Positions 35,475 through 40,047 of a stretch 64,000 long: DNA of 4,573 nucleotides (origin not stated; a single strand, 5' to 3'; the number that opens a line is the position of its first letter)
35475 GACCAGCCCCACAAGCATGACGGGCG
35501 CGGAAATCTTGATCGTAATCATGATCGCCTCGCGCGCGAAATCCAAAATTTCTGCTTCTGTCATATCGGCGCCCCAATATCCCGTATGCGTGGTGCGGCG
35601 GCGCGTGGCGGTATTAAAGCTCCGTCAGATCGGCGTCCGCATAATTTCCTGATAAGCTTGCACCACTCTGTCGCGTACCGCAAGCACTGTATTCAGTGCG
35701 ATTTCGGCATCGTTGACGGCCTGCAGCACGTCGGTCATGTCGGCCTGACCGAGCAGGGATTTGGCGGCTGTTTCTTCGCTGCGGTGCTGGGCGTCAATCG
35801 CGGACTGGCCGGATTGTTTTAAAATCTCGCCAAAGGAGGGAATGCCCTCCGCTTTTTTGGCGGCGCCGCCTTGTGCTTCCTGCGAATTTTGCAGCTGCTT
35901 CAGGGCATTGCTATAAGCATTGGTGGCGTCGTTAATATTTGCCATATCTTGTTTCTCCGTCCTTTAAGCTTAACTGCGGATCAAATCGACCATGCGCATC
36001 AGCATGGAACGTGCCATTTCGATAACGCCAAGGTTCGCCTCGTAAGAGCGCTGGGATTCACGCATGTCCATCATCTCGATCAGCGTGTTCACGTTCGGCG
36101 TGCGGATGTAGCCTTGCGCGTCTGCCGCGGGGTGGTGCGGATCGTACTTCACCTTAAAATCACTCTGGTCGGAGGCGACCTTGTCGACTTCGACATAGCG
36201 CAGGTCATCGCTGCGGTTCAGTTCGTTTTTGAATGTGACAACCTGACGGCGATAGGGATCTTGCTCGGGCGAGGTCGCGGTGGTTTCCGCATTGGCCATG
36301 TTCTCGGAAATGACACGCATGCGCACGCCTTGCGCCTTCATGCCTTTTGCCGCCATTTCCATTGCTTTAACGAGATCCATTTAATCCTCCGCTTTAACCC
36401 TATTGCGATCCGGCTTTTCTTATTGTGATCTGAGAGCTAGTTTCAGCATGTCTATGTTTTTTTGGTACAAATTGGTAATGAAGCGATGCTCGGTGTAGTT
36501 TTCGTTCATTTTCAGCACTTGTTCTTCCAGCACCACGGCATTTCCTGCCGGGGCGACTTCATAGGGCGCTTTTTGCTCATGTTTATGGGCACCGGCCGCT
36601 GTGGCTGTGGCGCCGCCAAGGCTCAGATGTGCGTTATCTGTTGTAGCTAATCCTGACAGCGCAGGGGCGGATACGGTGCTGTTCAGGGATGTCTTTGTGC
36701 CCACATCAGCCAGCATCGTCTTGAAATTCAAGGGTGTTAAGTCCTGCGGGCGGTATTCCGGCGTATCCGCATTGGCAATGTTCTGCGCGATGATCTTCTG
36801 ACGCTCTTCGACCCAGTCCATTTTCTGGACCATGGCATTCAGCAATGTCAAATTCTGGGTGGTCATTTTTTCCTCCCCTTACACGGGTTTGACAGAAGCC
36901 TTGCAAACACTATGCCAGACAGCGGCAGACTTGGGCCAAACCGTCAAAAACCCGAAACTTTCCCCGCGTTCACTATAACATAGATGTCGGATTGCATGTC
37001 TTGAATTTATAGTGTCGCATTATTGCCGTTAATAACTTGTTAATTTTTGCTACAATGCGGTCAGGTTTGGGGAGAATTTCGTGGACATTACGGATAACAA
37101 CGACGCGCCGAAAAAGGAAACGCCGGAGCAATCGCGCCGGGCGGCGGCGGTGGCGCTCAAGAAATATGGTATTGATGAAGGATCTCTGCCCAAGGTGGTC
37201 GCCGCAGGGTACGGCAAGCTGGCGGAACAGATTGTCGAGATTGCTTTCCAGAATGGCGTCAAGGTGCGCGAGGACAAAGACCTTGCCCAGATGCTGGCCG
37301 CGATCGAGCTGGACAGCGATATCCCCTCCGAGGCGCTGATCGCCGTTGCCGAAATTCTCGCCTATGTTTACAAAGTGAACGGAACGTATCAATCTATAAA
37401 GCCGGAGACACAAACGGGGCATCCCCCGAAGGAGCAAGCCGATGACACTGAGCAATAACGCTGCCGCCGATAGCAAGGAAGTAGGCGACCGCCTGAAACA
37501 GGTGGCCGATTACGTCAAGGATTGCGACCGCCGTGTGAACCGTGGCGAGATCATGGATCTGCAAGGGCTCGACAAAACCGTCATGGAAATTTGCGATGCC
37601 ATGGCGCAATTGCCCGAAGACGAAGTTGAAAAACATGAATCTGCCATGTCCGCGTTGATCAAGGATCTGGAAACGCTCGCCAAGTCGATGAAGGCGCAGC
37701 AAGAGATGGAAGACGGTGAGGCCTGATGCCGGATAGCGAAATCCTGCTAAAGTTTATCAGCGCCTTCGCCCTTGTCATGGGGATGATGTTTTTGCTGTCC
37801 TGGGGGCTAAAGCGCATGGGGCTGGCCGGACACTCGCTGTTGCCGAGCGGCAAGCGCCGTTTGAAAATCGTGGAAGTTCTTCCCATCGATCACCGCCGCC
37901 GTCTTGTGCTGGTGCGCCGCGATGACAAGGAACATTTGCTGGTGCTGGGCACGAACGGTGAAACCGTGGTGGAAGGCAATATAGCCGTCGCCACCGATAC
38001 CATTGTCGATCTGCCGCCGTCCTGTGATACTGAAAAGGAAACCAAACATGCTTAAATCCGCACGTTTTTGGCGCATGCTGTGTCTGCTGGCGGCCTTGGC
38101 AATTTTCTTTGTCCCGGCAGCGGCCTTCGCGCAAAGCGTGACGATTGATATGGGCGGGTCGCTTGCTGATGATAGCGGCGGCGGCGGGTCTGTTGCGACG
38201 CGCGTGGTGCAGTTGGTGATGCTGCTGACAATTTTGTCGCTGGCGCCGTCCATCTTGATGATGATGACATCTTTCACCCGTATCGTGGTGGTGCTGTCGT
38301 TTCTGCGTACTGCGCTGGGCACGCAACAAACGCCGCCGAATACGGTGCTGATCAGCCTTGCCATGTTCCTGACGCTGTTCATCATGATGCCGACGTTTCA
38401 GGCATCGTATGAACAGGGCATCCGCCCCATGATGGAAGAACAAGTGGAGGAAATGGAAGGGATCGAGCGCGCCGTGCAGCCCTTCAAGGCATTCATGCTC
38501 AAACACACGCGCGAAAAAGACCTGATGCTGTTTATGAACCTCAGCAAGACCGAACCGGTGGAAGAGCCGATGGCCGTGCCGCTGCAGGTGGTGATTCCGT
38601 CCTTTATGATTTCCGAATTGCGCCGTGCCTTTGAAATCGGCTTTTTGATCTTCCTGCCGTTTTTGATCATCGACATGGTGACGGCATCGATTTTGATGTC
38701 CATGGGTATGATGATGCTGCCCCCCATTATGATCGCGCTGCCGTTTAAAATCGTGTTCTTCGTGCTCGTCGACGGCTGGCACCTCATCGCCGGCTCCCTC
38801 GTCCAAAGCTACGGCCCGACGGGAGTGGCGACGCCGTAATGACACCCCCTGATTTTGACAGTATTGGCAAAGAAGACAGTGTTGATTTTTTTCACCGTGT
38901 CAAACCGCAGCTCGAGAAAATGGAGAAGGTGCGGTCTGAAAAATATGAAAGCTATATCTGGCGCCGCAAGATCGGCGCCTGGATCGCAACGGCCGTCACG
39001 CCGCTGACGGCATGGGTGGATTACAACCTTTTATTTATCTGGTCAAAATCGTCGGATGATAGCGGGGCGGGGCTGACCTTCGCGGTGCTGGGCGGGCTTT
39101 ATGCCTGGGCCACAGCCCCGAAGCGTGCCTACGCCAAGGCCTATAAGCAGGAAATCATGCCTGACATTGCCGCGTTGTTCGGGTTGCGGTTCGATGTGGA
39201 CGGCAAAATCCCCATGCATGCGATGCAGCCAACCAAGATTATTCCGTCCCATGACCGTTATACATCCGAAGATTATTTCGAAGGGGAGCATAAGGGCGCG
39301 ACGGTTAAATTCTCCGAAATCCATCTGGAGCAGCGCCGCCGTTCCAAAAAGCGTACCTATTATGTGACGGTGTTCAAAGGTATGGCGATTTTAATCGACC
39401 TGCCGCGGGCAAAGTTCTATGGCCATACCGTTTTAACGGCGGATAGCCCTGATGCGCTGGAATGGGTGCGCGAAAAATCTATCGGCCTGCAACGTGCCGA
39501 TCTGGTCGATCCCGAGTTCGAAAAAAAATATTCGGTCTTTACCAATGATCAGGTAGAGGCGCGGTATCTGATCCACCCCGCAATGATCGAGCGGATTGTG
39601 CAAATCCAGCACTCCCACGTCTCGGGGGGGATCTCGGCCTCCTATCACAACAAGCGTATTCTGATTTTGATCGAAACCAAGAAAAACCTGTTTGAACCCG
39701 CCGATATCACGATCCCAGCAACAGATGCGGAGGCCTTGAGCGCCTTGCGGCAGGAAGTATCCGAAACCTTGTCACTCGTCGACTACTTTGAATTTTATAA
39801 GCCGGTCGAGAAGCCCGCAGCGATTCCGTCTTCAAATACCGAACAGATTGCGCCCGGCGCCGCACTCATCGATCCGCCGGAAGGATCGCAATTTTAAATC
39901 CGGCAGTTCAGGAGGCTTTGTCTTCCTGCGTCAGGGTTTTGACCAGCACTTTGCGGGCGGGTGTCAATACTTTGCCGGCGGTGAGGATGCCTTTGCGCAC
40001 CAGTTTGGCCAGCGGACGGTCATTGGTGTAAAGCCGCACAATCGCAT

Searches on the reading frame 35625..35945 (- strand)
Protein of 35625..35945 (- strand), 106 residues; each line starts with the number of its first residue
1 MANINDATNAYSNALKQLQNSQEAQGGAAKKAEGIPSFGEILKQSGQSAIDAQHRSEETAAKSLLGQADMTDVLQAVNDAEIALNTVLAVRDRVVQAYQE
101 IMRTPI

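Call 83: search_protein_families(library=pfam, proteins=[window:35625-35945:-], max_evalue=0.001)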
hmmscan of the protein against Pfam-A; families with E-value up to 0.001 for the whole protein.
window:35625-35945:- (106 aa): 1 family
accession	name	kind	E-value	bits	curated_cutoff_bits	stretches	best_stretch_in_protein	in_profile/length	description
PF02049.23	FliE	-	1.9e-21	76.5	22.4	1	21-106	4-89/89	Flagellar hook-basal body complex protein FliE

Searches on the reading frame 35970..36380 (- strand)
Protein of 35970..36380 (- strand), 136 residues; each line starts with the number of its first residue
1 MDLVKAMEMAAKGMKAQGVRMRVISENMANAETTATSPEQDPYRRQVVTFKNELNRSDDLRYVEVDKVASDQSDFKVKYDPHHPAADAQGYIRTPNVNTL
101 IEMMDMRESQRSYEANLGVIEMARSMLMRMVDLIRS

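Call 83: search_protein_families(library=pfam, proteins=[window:35970-36380:-], max_evalue=0.001)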
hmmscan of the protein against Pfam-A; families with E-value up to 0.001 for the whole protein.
window:35970-36380:- (136 aa): 2 families
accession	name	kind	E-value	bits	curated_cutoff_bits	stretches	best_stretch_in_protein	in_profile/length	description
PF06429.18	Flg_bbr_C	-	4.5e-11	42.5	23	1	88-132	1-45/46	Flagellar basal body rod FlgEFG protein C-terminal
PF00460.25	Flg_bb_rod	-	0.00068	20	20.7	0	7-34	1-28/31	Flagella basal body rod protein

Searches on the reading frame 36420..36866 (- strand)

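Call 83: search_protein_families(library=pfam, proteins=[window:36420-36866:-], max_evalue=0.001)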
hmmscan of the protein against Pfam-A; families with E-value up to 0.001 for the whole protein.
window:36420-36866:- (148 aa): 1 family
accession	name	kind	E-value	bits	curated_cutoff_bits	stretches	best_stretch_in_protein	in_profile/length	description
PF00460.25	Flg_bb_rod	-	5.5e-05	23.5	20.7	1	22-38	14-30/31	Flagella basal body rod protein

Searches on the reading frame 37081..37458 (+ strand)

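Call 83: search_protein_families(library=pfam, proteins=[window:37081-37458:+], max_evalue=0.001)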
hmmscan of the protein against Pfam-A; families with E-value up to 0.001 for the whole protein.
window:37081-37458:+ (125 aa): 1 family
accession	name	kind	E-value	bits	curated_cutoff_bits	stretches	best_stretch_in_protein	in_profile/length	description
PF01312.24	Bac_export_2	-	9.4e-16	58.4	24.4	1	23-96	262-335/335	FlhB HrpN YscU SpaS Family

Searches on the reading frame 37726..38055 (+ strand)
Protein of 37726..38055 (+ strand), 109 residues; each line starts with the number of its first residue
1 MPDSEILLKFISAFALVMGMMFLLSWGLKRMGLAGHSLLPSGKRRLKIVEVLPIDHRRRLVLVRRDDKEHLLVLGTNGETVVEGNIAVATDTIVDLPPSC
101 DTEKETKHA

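Call 83: search_protein_families(library=pfam, proteins=[window:37726-38055:+], max_evalue=0.001)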
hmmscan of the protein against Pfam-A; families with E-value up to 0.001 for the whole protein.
window:37726-38055:+ (109 aa): 1 family
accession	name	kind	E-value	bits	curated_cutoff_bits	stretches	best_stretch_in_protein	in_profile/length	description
PF04347.18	FliO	-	5.1e-07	30.1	22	1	26-81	1-55/91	Flagellar biosynthesis protein, FliO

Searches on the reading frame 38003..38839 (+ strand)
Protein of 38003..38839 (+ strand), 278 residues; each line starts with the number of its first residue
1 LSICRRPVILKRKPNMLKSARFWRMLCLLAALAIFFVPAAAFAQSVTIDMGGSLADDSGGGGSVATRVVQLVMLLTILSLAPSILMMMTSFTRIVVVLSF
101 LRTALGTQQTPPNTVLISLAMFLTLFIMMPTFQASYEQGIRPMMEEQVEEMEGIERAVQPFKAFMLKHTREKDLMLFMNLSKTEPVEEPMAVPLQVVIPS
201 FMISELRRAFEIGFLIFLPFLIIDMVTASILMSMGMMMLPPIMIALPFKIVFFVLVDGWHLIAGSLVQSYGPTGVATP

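Call 83: search_protein_families(library=pfam, proteins=[window:38003-38839:+], max_evalue=0.001)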
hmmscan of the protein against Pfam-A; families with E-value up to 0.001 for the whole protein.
window:38003-38839:+ (278 aa): 1 family
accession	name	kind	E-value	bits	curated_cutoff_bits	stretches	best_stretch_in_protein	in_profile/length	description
PF00813.25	FliP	-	4.9e-81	271.7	26.9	1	74-266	1-191/191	FliP family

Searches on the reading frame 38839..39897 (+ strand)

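Call 83: search_protein_families(library=pfam, proteins=[window:38839-39897:+], max_evalue=0.001)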
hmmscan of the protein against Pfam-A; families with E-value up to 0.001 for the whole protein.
window:38839-39897:+ (352 aa): 1 family
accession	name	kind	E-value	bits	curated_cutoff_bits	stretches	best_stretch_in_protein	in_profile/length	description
PF11335.13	DUF3137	-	1.7e-26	93.2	26.1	1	177-317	1-137/139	Protein of unknown function (DUF3137)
